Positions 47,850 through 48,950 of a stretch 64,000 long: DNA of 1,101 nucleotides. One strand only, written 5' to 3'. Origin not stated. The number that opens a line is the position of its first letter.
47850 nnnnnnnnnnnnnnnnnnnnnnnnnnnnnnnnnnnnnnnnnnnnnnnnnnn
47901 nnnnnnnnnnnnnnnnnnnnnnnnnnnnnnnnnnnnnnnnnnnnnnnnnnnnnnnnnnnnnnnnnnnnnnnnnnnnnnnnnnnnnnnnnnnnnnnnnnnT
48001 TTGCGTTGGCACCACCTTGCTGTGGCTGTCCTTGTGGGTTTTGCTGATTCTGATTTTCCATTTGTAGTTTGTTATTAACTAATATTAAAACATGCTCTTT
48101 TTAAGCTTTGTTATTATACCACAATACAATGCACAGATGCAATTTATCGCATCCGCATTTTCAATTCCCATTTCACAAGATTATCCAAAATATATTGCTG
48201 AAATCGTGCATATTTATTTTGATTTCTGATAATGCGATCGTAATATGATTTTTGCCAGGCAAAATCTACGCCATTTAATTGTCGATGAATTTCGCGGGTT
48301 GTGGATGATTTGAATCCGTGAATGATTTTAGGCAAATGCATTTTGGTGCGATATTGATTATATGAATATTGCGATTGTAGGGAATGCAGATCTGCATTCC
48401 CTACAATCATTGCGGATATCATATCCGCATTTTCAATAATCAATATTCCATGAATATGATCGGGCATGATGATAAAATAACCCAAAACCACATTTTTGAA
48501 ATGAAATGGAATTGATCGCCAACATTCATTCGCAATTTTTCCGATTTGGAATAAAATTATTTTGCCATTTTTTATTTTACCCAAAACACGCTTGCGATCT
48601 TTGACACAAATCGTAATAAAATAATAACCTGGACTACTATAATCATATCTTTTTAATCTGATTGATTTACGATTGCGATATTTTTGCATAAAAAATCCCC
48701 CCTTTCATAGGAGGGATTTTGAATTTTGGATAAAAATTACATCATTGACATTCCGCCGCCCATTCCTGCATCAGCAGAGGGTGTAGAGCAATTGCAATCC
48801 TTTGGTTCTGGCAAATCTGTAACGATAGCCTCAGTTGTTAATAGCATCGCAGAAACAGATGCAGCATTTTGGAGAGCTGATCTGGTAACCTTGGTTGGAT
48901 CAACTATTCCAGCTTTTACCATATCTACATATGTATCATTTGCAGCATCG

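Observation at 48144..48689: RAYT/IS200-like HuH transposase beside groEL carries an in-frame REP-like GTAG-flanked palindrome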

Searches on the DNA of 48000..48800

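Call 51: search_rna_families(source=window, start=48000, end=48800, threshold=evalue, max_evalue=1)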
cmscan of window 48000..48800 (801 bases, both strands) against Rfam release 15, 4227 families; matches with E-value up to 1: 9.
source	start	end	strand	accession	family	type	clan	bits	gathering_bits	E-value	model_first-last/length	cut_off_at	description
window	48688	48752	-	RF01859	Phe_leader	Cis-reg; leader;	-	30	55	0.0076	1-125/125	no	Phenylalanine leader peptide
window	48640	48728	+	RF01772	rnk_pseudo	Cis-reg; leader;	-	23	55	0.2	1-108/108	no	Pseudomonas rnk leader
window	48375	48412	+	RF03704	MIR4380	Gene; miRNA;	-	22.1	83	0.1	1-82/82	no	MIR4380 microRNA precursor family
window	48602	48724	+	RF02618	SSRC34_2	Gene; sRNA;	-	22.1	48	0.47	1-125/125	no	Streptococcus sRNA 34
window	48369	48406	-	RF03704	MIR4380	Gene; miRNA;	-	21.7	83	0.13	1-82/82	no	MIR4380 microRNA precursor family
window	48345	48464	+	RF02581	tsr32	Gene; sRNA;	-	19.9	98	0.22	1-151/151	no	S. aureus tsr32 small RNA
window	48374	48407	+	RF01061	mir-548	Gene; miRNA;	-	19.5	90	0.75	1-84/84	no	mir-548 microRNA precursor family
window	48369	48495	+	RF02578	tsr25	Gene; sRNA;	-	15.7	63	0.91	1-181/181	no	S. aureus tsr25 small RNA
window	48688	48748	-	RF02837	anti-hemB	Gene; sRNA;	-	15.3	49.5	0.89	1-81/81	no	Burkholderia RNA 7 (anti-hemB)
